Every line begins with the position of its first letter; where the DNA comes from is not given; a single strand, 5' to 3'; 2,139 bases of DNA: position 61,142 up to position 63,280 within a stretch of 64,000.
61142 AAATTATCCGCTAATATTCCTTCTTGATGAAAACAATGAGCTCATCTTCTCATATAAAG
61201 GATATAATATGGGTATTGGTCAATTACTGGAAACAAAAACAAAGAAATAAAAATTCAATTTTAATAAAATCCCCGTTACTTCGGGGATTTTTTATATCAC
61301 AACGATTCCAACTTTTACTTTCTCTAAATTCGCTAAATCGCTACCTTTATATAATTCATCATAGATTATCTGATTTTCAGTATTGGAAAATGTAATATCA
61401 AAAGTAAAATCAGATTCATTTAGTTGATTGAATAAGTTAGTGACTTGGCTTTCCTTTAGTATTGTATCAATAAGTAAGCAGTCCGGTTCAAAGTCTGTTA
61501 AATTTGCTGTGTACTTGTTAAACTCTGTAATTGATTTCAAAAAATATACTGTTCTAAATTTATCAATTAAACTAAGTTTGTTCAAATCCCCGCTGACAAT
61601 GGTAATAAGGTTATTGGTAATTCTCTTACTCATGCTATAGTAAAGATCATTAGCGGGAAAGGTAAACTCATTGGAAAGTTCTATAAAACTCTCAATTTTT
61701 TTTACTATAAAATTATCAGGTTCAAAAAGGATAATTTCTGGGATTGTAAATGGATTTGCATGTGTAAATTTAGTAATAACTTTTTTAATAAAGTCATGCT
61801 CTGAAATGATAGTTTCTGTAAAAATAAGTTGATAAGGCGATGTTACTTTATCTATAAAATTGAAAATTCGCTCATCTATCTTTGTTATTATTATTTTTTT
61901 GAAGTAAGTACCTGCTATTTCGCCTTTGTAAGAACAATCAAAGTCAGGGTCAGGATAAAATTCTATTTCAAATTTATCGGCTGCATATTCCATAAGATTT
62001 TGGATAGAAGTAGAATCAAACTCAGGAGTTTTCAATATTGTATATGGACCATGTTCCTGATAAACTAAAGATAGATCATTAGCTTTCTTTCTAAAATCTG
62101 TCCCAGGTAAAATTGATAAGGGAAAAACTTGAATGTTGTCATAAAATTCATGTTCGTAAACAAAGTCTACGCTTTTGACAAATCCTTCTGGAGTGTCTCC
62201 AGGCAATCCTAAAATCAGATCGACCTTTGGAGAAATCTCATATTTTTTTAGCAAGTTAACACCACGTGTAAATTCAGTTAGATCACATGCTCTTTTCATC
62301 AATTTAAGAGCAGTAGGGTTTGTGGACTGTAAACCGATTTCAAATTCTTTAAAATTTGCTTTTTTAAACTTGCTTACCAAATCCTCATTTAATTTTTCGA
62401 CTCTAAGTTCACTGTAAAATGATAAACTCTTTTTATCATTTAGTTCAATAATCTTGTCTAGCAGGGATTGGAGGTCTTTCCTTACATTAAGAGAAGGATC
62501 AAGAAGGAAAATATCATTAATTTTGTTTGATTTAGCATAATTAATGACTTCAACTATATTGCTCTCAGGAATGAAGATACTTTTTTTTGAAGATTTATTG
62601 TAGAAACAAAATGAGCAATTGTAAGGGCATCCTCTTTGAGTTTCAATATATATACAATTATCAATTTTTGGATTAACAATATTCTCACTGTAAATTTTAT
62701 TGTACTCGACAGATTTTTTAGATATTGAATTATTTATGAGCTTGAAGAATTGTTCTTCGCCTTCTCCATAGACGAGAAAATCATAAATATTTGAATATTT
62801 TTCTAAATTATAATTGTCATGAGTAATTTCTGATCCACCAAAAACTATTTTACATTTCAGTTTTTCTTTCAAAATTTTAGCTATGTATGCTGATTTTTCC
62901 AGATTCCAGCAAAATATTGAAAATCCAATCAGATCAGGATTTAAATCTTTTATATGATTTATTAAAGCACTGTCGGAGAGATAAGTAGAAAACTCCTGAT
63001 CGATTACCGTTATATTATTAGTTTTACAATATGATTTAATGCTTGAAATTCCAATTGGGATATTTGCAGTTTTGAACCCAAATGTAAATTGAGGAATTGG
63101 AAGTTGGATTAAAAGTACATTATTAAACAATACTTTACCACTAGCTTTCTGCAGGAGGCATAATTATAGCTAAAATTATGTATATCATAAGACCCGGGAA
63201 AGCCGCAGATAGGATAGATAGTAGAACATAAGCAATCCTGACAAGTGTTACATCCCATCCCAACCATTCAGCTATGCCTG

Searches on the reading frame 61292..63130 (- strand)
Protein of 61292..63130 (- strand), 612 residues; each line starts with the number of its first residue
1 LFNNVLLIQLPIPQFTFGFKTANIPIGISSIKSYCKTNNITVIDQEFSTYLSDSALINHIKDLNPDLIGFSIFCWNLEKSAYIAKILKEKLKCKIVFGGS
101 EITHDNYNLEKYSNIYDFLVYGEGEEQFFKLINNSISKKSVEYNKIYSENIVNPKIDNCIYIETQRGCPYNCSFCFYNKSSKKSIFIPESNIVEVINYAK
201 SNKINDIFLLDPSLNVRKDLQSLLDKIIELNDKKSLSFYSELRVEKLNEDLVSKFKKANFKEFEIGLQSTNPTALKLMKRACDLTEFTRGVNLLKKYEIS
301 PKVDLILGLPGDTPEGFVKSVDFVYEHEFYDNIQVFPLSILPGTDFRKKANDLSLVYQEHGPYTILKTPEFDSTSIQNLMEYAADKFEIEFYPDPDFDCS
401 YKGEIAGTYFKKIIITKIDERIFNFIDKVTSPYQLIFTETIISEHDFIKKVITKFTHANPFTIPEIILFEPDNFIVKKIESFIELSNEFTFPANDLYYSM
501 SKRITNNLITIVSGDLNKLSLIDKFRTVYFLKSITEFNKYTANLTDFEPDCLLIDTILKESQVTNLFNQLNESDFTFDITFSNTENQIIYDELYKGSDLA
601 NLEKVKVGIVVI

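Call 16: search_protein_families(library=ncbifam, proteins=[window:61292-63130:-], max_evalue=1e-8)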
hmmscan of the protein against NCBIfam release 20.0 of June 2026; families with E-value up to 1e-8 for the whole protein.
window:61292-63130:- (612 aa): 22 families
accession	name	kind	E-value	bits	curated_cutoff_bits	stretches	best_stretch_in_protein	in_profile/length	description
NF033712.0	B12_rSAM_KedN5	subfamily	7.3e-33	113.7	700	2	161-356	197-397/624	KedN5 family methylcobalamin-dependent radical SAM C-methyltransferase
TIGR04013.1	B12_SAM_MJ_1487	hypoth_equivalog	4.7e-28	98.1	251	1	39-350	16-357/382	TIGR04013 family B12-binding domain/radical SAM domain-containing protein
TIGR04479.1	bcpD_PhpK_rSAM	subfamily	4.9e-23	81.3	600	1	129-327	211-409/504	PhpK family radical SAM P-methyltransferase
TIGR00089.1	TIGR00089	subfamily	5.1e-22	78.3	251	1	81-353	57-343/429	MiaB/RimO family radical SAM methylthiotransferase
TIGR02026.1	BchE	equivalog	8e-20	71.1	481.35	1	159-328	194-366/497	magnesium-protoporphyrin IX monomethyl ester anaerobic oxidative cyclase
TIGR04072.2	rSAM_ladder_B12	equivalog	4.2e-19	68.5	360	1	25-361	18-383/443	lipid biosynthesis B12-binding/radical SAM protein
TIGR01579.1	MiaB-like-C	equivalog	1e-18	67.8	357.05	1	81-345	54-335/416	tRNA (N(6)-L-threonylcarbamoyladenosine(37)-C(2))-methylthiotransferase MtaB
NF038361.1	rSAM_Sden_1168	equivalog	8.1e-16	57.7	575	1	154-350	277-473/560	Sden_1168 family B12-binding radical SAM P-methyltransferase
TIGR04014.1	B12_SAM_MJ_0865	equivalog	8.2e-13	47.9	360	1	160-352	161-360/434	methyl-coenzyme M reductase glutamine C-methyltransferase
TIGR01574.1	miaB-methiolase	equivalog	1.2e-12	47.6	355.3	1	86-351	64-348/437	tRNA (N6-isopentenyl adenosine(37)-C2)-methylthiotransferase MiaB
TIGR04367.1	HpnR_B12_rSAM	equivalog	1.6e-12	46.8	650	0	155-306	182-332/490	hopanoid C-3 methylase HpnR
TIGR04385.1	B12_rSAM_cofa1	equivalog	1.7e-12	47.3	450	1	156-325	192-362/438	B12 lower ligand biosynthesis radical SAM protein BzaD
TIGR03975.1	rSAM_ocin_1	subfamily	3.9e-12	45.5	281.85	0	147-320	249-423/606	RiPP maturation radical SAM C-methyltransferase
TIGR01212.1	TIGR01212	equivalog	2.8e-11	43.1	180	1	250-351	127-228/302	tRNA modification radical SAM protein MnmL/YtqA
TIGR01125.1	TIGR01125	equivalog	4.2e-11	42.6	356.95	1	82-345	58-333/432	30S ribosomal protein S12 methylthiotransferase RimO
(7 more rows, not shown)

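Call 42: find_encoding_contigs(protein=window:61292-63130:-, flank=10000, max_places=4)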
Protein window:61292-63130:- (612 aa): 4 contigs read that carry it; 3 places shown.
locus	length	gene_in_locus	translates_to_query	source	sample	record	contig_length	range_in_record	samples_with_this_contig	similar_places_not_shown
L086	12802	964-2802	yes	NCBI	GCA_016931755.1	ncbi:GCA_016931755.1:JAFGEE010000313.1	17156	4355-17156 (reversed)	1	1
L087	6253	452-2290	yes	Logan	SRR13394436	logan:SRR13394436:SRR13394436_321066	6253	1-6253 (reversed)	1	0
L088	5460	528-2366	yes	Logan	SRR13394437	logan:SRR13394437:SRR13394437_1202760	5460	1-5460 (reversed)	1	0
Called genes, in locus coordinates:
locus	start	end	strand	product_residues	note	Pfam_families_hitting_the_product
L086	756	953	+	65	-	PF04024:PspC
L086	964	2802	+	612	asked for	PF02310:B12-binding, PF04055:Radical_SAM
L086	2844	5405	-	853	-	PF01841:Transglut_core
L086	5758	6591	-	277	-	PF00037:Fer4 (faint), PF12837:Fer4_6 (weak), PF13237:Fer4_10, PF12838:Fer4_7 (weak), PF13187:Fer4_9 (weak), PF27217:AF_0155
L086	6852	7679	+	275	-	PF13860:FlgD_ig (faint), PF18962:Por_Secre_tail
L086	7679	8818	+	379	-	-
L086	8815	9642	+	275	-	PF02085:Cytochrom_CIII (faint), PF14522:Cytochrome_C7 (faint), PF22113:Mtrc-MtrF_II-IV_dom (faint), PF14537:Cytochrom_c3_2 (faint)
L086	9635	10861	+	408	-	PF00037:Fer4 (faint), PF12837:Fer4_6 (faint), PF12838:Fer4_7 (faint), PF13187:Fer4_9 (faint), PF14697:Fer4_21 (faint)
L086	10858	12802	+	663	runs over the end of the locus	PF02085:Cytochrom_CIII (faint), PF14522:Cytochrome_C7 (faint), PF22113:Mtrc-MtrF_II-IV_dom (faint), PF14537:Cytochrom_c3_2 (faint)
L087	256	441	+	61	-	PF04024:PspC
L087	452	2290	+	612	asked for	PF02310:B12-binding, PF04055:Radical_SAM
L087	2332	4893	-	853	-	PF01841:Transglut_core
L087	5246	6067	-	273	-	PF00037:Fer4 (faint), PF12837:Fer4_6 (weak), PF12838:Fer4_7 (weak), PF13187:Fer4_9 (weak), PF13237:Fer4_10, PF27217:AF_0155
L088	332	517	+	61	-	PF04024:PspC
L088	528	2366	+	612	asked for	PF02310:B12-binding, PF04055:Radical_SAM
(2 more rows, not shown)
